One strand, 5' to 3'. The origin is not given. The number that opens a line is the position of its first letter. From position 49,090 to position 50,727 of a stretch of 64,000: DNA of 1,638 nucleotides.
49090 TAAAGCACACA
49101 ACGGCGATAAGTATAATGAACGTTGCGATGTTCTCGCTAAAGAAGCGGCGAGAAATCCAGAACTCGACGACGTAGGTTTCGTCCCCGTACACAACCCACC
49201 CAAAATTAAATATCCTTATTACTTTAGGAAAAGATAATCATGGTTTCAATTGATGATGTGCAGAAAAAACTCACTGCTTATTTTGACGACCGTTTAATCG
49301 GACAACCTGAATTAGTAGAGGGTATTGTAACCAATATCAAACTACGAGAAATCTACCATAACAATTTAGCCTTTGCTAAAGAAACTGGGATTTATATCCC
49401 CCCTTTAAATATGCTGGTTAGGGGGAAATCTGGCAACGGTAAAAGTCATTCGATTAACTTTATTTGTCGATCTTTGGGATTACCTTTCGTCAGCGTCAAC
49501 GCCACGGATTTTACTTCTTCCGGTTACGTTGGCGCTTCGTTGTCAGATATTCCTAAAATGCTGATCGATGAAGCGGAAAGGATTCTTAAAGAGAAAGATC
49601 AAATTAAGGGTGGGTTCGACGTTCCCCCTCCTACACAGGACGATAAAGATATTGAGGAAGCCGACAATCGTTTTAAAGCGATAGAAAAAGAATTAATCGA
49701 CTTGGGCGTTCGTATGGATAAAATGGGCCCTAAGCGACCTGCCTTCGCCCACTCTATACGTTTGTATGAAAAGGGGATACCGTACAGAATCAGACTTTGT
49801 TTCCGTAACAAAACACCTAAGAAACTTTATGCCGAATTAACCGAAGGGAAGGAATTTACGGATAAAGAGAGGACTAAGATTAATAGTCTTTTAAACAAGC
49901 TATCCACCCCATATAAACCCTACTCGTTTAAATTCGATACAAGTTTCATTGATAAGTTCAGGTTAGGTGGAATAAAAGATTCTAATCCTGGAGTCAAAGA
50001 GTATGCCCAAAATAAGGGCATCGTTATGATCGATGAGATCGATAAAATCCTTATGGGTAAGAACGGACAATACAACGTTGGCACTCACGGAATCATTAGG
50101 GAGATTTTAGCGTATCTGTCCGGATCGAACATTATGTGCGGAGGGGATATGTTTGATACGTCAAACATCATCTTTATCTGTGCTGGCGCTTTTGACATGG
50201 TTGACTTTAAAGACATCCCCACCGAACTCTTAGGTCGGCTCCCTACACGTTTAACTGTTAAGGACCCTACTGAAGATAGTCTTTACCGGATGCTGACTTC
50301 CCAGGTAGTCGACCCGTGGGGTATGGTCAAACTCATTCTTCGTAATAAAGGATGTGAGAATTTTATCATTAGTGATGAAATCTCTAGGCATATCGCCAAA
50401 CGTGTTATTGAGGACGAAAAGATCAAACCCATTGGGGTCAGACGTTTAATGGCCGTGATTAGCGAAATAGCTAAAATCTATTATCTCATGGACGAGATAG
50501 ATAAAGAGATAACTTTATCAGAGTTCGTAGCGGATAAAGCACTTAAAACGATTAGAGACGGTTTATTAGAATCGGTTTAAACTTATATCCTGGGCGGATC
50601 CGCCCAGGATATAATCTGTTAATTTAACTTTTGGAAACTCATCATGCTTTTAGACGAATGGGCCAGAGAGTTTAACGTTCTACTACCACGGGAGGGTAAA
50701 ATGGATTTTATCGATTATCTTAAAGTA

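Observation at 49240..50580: Orphan HslU-like AAA+ unfoldase without an HslV partner in the window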

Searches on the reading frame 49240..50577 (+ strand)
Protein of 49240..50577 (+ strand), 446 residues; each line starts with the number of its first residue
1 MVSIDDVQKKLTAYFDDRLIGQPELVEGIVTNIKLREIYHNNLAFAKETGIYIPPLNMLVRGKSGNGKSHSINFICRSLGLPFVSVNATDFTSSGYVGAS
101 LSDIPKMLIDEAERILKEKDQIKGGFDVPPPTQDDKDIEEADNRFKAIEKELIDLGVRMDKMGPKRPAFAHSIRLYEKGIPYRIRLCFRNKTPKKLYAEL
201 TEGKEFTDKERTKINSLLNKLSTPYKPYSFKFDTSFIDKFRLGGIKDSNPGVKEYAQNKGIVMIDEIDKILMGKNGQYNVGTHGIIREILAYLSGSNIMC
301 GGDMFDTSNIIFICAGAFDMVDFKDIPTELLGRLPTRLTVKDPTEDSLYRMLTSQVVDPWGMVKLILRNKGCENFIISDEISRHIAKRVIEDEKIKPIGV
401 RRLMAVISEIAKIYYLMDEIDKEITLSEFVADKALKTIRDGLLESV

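Call 3: search_protein_families(library=pfam, proteins=[window:49240-50577:+], max_evalue=1)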
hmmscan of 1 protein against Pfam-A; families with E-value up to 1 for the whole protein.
window:49240-50577:+ (446 aa): 4 families
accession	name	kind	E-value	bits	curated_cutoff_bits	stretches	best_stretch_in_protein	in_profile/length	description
PF00004.35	AAA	-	1.8e-12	48.2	21.2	2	58-109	1-51/131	ATPase family associated with various cellular activities (AAA)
PF07724.20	AAA_2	-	1.9e-08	35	27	1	250-325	56-132/166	AAA domain (Cdc48 subfamily)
PF13401.12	AAA_22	-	0.059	14.1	27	0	58-94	8-47/130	AAA domain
PF01580.24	FtsK_SpoIIIE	-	0.095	12.6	24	0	56-79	40-63/221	FtsK/SpoIIIE family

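Call 4: search_protein_families(library=ncbifam, proteins=[window:49240-50577:+], max_evalue=1)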
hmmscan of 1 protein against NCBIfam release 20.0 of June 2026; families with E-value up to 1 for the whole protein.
window:49240-50577:+ (446 aa): 6 families
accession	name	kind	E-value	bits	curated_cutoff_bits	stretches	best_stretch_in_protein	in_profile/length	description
TIGR00390.1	hslU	equivalog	3e-33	115.4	362.45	2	254-437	243-429/441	ATP-dependent protease ATPase subunit HslU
NF003745.1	PRK05342.1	equivalog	6e-15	55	359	2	10-114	64-168/418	ATP-dependent Clp protease ATP-binding subunit ClpX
TIGR00382.1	clpX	equivalog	1.7e-10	40.5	370.75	2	10-114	71-176/414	ATP-dependent protease ATP-binding subunit ClpX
TIGR02928.1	TIGR02928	subfamily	0.0064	15.4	181.3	1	54-79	39-64/366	orc1/cdc6 family replication initiation protein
NF003229.0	PRK04195.1-5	equivalog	0.015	14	280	1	58-92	47-81/413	replication factor C large subunit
NF042959.1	IteA_antiphage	equivalog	0.075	12.2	510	1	55-99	125-168/367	anti-phage ATPase IteA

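Call 5: search_protein_families(library=phrogs, proteins=[window:49240-50577:+], max_evalue=0.01)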
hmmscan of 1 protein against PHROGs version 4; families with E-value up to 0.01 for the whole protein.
window:49240-50577:+ (446 aa): 7 families
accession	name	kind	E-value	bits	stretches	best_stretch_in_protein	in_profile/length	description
phrog_4339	-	unknown function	1.3e-40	141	2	247-412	345-505/552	-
phrog_5534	-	unknown function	1.7e-16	61.3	2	52-103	25-75/273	-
phrog_3757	-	unknown function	1.9e-05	25.2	1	54-105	125-175/367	-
phrog_249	-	moron, auxiliary metabolic gene and host takeover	2.2e-05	25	1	57-92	129-164/380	porphyrin biosynthesis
phrog_8638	-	unknown function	0.0028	17.3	0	46-103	297-352/568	-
phrog_10401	-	other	0.0041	16.9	0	55-100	460-504/667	ATPase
phrog_168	-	DNA, RNA and nucleotide metabolism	0.0084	16.8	0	57-115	44-112/314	clamp loader of DNA polymerase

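Call 6: search_solved_structures(query=window:49240-50577:+, max_evalue=0.01, show_alignments=3)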
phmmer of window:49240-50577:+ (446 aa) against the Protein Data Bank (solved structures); distinct sequences matched with E-value up to 0.01: 27.
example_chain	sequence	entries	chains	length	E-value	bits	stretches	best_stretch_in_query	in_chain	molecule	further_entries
1g3i_A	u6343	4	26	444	8.5e-26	93.9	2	256-421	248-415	ATP-DEPENDENT HSLU PROTEASE ATP-BINDING SUBUNIT HSLU | HEAT SHOCK PROTEIN HSLU | ATP-DEPENDENT HSL PROTEASE ATP-BINDING SUBUNIT HSLU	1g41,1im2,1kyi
6kww_M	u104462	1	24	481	2.8e-25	92.2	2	247-411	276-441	ATP-dependent protease ATPase subunit HslU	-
1ofh_A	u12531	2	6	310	6.2e-25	91.1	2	245-421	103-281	ATP-DEPENDENT HSL PROTEASE ATP-BINDING SUBUNIT HSLU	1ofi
1g4a_E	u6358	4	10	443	1.8e-24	89.5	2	256-427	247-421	ATP-DEPENDENT HSL PROTEASE ATP-BINDING SUBUNIT HSLU | ATP-dependent protease ATPase subunit HslU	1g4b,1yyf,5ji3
1do0_A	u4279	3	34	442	1.9e-24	89.4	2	256-427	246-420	PROTEIN (HEAT SHOCK LOCUS U) | ATP-dependent protease ATPase subunit HslU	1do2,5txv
6pxk_G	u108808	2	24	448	1.9e-24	89.4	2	256-427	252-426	ATP-dependent protease ATPase subunit HslU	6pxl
5ji2_E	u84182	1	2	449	1.9e-24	89.4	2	256-427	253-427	ATP-dependent protease ATPase subunit HslU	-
1e94_E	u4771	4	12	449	1.9e-24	89.4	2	256-427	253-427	HEAT SHOCK PROTEIN HSLU | HEAT SHOCK LOCUS HSLU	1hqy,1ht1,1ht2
6pxi_E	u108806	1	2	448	5e-24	88.1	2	256-427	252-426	ATP-dependent protease ATPase subunit HslU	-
7mhb_A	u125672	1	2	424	2.9e-22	82.2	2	255-411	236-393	ATP-dependent protease ATPase subunit HslU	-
6vfs_E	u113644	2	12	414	5e-12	48.5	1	10-111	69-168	ATP-dependent Clp protease ATP-binding subunit ClpX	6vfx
4i34_A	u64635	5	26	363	4.2e-11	45.5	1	13-112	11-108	ATP-dependent Clp protease ATP-binding subunit ClpX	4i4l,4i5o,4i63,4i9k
6wr2_A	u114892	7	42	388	6.2e-11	44.9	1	12-113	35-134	ATP-dependent Clp protease ATP-binding subunit ClpX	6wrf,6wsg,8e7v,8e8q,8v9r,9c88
9c87_A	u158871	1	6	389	6.2e-11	44.9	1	12-113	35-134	ATP-dependent Clp protease ATP-binding subunit ClpX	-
8e91_A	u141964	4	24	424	9.3e-11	44.3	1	12-112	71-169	ATP-dependent Clp protease ATP-binding subunit ClpX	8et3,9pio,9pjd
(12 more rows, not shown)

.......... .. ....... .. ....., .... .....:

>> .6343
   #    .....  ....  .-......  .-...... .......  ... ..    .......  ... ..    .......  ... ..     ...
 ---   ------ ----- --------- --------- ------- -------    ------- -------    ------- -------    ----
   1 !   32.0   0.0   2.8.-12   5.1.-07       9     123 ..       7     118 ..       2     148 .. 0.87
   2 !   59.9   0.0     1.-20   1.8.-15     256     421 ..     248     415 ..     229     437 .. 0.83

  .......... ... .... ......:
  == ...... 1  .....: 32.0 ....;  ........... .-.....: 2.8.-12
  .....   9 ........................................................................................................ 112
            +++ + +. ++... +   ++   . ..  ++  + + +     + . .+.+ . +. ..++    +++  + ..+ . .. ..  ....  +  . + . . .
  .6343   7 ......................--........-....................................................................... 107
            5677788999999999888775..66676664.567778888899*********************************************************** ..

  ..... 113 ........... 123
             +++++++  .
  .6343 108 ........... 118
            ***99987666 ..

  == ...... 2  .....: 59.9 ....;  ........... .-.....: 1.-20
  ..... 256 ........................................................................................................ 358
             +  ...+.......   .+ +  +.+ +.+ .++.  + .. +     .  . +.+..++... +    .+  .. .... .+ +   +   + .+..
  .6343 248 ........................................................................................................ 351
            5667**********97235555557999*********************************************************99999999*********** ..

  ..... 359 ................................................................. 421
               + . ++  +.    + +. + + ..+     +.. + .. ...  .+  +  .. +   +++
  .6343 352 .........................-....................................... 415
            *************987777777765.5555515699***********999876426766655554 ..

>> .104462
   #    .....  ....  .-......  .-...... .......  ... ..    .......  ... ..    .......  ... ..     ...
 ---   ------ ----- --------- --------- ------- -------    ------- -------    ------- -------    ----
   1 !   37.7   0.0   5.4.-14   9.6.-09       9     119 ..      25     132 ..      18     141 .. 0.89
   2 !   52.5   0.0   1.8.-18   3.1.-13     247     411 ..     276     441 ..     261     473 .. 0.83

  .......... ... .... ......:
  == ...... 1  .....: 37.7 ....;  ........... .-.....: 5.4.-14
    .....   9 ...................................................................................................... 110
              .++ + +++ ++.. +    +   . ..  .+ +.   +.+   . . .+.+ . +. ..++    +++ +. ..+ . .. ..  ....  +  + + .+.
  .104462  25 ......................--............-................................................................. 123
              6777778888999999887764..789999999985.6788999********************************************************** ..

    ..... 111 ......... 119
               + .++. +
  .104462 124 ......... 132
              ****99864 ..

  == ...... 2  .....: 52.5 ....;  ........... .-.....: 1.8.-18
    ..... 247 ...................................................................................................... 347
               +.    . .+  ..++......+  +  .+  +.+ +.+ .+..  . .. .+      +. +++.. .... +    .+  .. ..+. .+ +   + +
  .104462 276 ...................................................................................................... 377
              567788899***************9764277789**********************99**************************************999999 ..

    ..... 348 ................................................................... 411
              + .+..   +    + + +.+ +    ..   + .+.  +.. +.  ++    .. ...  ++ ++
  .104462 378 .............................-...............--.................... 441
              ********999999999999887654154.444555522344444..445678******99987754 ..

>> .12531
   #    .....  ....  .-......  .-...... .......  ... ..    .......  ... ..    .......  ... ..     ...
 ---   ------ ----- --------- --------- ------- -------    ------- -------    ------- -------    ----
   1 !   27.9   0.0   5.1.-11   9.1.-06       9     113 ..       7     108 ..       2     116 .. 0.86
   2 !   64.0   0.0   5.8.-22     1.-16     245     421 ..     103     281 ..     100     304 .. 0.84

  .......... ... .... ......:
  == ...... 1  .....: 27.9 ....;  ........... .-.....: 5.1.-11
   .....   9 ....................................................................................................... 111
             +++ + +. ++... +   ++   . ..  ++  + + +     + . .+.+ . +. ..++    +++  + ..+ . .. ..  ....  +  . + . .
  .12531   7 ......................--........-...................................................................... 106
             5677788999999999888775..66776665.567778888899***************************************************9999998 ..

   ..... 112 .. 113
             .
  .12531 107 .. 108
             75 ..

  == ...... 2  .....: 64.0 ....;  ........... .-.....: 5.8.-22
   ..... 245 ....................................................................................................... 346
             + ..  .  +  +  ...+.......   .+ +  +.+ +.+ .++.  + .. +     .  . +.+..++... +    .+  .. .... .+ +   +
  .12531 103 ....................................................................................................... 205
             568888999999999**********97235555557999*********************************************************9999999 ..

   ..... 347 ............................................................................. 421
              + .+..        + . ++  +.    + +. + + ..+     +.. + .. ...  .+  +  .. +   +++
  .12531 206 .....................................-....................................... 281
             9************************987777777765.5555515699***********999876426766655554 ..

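Call 11: find_homologous_proteins(query=window:49240-50577:+, max_evalue=0.001)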
Query window:49240-50577:+ (446 aa): 3259 proteins with E <= 0.001 among 8000 candidates; the best 120 are listed.
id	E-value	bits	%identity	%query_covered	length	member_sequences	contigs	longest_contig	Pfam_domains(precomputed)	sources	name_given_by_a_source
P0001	5.2e-286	966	97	100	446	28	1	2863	PF07724.21,PF00004.36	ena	-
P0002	8.5e-264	893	89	100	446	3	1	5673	PF07724.21,PF00004.36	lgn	-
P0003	2.3e-233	793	91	87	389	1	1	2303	PF07724.21,PF00004.36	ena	-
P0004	5.5e-224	762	78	100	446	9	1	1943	PF07724.21,PF00004.36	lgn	-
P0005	9.3e-215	731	76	100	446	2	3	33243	PF07724.21,PF00004.36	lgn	-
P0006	3.3e-91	324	49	50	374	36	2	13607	PF07724.21,PF00004.36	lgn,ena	-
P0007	6.0e-77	277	38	97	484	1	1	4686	PF07724.21,PF00004.36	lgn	-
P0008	1.1e-75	273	40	97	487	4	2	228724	PF07724.21,PF00004.36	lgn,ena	-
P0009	2.8e-75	272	39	97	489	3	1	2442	PF07724.21,PF00004.36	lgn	-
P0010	4.9e-75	271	37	97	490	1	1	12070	PF00004.36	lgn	-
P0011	2.6e-74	269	37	99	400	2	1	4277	PF07724.21,PF00004.36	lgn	-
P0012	2.9e-74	269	38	97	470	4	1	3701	PF07724.21,PF00004.36,PF13401.13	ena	-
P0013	5.4e-25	106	28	89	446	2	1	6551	PF07724.21,PF00004.36,PF07728.21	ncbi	-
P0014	8.6e-25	106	32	47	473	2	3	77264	PF07724.21,PF00493.30,PF00004.36,PF07728.21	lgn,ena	-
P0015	6.5e-21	93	26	92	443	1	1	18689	PF07724.21,PF00493.30,PF00004.36,PF13401.13,PF07728.21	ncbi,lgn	-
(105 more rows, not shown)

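Call 15: find_encoding_contigs(protein=P0008, flank=10000, max_places=3)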
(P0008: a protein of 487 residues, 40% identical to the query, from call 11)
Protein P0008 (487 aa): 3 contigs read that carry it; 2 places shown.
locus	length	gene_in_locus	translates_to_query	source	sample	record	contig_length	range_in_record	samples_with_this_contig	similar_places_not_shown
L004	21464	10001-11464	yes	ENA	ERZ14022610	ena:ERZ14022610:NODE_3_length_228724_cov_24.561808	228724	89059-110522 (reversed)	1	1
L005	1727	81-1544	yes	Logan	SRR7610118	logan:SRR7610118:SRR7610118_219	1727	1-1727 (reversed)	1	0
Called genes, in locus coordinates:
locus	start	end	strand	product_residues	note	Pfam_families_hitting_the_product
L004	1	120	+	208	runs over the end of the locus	-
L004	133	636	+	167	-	PF00075:RNase_H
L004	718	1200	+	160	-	-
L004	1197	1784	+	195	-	-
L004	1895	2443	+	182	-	-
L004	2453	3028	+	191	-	-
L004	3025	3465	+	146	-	-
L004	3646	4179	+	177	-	-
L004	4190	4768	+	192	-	-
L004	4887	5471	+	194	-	-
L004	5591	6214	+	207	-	-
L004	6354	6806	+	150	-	-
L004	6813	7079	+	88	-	-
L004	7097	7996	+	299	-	-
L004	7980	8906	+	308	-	-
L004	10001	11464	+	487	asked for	PF00004:AAA (weak), PF07724:AAA_2 (faint)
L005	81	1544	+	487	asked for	PF00004:AAA (weak), PF07724:AAA_2 (faint)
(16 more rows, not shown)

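Call 16: find_encoding_contigs(protein=P0014, flank=10000, max_places=3)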
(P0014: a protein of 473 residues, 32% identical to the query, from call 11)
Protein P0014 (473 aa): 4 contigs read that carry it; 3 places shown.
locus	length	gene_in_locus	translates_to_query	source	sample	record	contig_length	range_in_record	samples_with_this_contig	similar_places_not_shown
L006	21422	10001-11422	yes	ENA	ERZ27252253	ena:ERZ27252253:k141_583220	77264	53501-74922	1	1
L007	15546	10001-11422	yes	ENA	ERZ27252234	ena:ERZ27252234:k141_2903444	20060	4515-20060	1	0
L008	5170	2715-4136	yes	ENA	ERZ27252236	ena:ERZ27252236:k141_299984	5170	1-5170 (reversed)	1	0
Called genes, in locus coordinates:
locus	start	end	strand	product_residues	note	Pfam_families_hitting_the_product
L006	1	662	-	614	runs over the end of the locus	PF00012:HSP70, PF06723:MreB_Mbl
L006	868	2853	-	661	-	PF02743:dCache_1, PF22673:MCP-like_PDC_1, PF00672:HAMP, PF00015:MCPsignal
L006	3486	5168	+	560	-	PF00749:tRNA-synt_1c, PF03950:tRNA-synt_1c_C, PF20974:tRNA-synt_1c_C2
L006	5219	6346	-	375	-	PF04055:Radical_SAM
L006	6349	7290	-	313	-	-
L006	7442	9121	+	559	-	PF02878:PGM_PMM_I, PF02879:PGM_PMM_II, PF02880:PGM_PMM_III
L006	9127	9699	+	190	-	PF00156:Pribosyltran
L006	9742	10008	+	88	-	-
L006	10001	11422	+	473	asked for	PF00493:MCM (faint), PF07728:AAA_5 (faint), PF00004:AAA (weak), PF07724:AAA_2, PF00004:AAA (weak)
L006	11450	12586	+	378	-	PF02481:DNA_processg_A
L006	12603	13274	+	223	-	-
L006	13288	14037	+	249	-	PF01479:S4 (weak), PF00849:PseudoU_synth_2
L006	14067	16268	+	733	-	PF12895:ANAPC3 (faint), PF21033:RMD1-3 (faint), PF17874:TPR_MalT (faint), PF00515:TPR_1 (faint), PF07719:TPR_2 (faint), PF13176:TPR_7 (faint), PF09976:TPR_21 (weak), PF13174:TPR_6, +6 more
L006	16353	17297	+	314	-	PF00288:GHMP_kinases_N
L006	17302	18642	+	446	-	PF07992:Pyr_redox_2 (faint), PF21688:FAD-depend_C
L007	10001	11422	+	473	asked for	PF00493:MCM (faint), PF07728:AAA_5 (faint), PF00004:AAA (weak), PF07724:AAA_2, PF00004:AAA (weak)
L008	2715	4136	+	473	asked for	PF00493:MCM (faint), PF07728:AAA_5 (faint), PF00004:AAA (weak), PF07724:AAA_2, PF00004:AAA (weak)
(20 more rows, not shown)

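Call 17: search_dna_similar(query=window:49240-50577:+, collection=phages, mode=protein, max_rows=60, max_evalue=0.001)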
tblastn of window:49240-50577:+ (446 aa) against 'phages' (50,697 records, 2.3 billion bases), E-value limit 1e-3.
Records with a match: 95; places in all: 95; records where one place covers at least 80% of the query: 11.
Best place of each record, by identity: 95-99% 3; 90-95% 1; 60-80% 1; <60% 90.
By first word of the organism name: Erwinia 46; Pseudomonas 11; Salmonella 10; Bacteriophage 9; Listeria 7; Klebsiella 3; Enterococcus 2; Cronobacter 2; Vibrio 2; Stenotrophomonas 1; and 2 more.
By host as written in the record: Erwinia amylovora 27; Erwinia amylovora ATCC 29780 15; - 14; Listeria monocytogenes 7; Pseudomonas aeruginosa PAO1 5; Pseudomonas aeruginosa 3; Homo sapiens 2; Erwinia amylovora strain Ea29-7 2; and 17 more.
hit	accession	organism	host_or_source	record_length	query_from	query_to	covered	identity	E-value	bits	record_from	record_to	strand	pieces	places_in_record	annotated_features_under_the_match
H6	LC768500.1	Klebsiella phage phiKp_32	Klebsiella pneumoniae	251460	1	446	100%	98.4%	0e+0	895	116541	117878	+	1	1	hslU: ATP-dependent protease ATPase subunit HslU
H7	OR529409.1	Stenotrophomonas phage BUCTxx100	Stenotrophomonas maltophilia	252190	1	446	100%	97.8%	0e+0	885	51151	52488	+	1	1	hypothetical protein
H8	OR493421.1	Klebsiella phage YC1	Klebsiella pneumoniae ATCC 700603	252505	1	446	100%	97.5%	0e+0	887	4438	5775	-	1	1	hypothetical protein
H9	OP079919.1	Klebsiella phage KPN8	Klebsiella pneumoniae KLEB009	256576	1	446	100%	92.2%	0e+0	837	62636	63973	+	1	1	ATP-dependent protease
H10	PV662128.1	Raoultella phage VB_ZK_P1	Raoultella ornithinolytica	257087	1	446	100%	78.9%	0e+0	708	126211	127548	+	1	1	VBZKP1_119: hypothetical protein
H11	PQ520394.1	Enterococcus phage IME_EF3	-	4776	1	438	98%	25.1%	2e-18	94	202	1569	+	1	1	record has no annotation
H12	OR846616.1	Enterococcus phage Efs 1-1-1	Enterococcus faecalis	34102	1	438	98%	25.1%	3e-18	94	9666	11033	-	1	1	record has no annotation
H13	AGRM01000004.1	Salmonella enterica subsp. houtenae str. ATCC BAA-1581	Homo sapiens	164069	9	420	92%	25.7%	5e-19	96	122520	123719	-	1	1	ATP-dependent protease HslVU, ATPase subunit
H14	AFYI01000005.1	Salmonella enterica subsp. enterica serovar Infantis str. ...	Homo sapiens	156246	9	420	92%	25.7%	6e-19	96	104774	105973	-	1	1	ATP-dependent protease HslVU, ATPase subunit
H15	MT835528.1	Bacteriophage sp.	human fecal samples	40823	9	410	90%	26.3%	1e-22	107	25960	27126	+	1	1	record has no annotation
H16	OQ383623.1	Salmonella phage MET_P1_082_240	cattle manure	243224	10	410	90%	24.5%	4e-9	117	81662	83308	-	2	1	hslU: ATP-dependent protease ATPase subunit HslU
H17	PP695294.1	Salmonella phage 1252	Salmonella enterica subsp. enterica ...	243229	10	410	79%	27.0%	3e-8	113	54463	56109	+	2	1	hypothetical protein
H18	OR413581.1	Salmonella phage SPLA3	Salmonella enterica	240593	10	410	79%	26.7%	1e-7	111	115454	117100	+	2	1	hypothetical protein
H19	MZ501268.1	Erwinia phage AH06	Erwinia billingiae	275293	10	412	59%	32.3%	2e-14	132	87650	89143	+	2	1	122: ATP-dependent protease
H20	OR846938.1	Listeria phage LM 4-11-1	Listeria monocytogenes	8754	1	438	68%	27.9%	6e-11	125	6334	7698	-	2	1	record has no annotation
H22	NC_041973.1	Erwinia phage vB_EamM_RAY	Erwinia amylovora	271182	10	410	59%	31.7%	3e-12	124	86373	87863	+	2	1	putative ATP-dependent protease ATPase subunit HslU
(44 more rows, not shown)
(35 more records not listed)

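Call 27: get_annotated_region(hit=H22, flank=8000)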
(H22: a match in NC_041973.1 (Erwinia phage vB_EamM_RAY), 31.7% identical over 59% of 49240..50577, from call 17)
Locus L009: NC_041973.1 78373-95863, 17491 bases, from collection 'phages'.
description: Erwinia phage vB_EamM_RAY, complete genome.
organism: Erwinia phage vB_EamM_RAY (NCBI taxid 1815987)
taxonomy: Viruses; Duplodnaviria; Heunggongvirae; Uroviricota; Caudoviricetes; Agricanvirus; Agricanvirus ray
host: Erwinia amylovora; source: leaves and stem; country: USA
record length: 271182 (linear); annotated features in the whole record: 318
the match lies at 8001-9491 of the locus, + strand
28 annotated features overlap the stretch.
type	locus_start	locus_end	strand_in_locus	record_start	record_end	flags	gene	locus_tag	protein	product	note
CDS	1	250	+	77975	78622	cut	-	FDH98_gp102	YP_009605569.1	MazG-like pyrophosphatase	gp102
CDS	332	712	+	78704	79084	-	-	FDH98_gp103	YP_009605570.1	hypothetical protein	gp103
CDS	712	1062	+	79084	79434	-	-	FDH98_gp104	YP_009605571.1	hypothetical protein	gp104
CDS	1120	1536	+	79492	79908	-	-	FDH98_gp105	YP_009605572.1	hypothetical protein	gp105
CDS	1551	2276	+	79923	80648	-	-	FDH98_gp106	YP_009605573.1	hypothetical protein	gp106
CDS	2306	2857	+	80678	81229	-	-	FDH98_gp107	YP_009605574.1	hypothetical protein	gp107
CDS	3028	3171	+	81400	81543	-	-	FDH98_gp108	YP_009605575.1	hypothetical protein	gp108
CDS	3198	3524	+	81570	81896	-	-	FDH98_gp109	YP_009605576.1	hypothetical protein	gp109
CDS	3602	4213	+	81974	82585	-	-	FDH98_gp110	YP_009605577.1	hypothetical protein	gp110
CDS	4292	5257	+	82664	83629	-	-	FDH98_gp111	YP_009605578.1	hypothetical protein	gp111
CDS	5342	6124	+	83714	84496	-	-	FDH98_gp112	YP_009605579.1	hypothetical protein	gp112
CDS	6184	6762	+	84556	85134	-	-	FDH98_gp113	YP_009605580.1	thymidine kinase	gp113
CDS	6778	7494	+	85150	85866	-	-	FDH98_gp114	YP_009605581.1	hypothetical protein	gp114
CDS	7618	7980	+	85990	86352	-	-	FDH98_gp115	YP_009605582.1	hypothetical protein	gp115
CDS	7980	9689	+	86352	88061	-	-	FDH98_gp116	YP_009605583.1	putative ATP-dependent protease ATPase subunit HslU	gp116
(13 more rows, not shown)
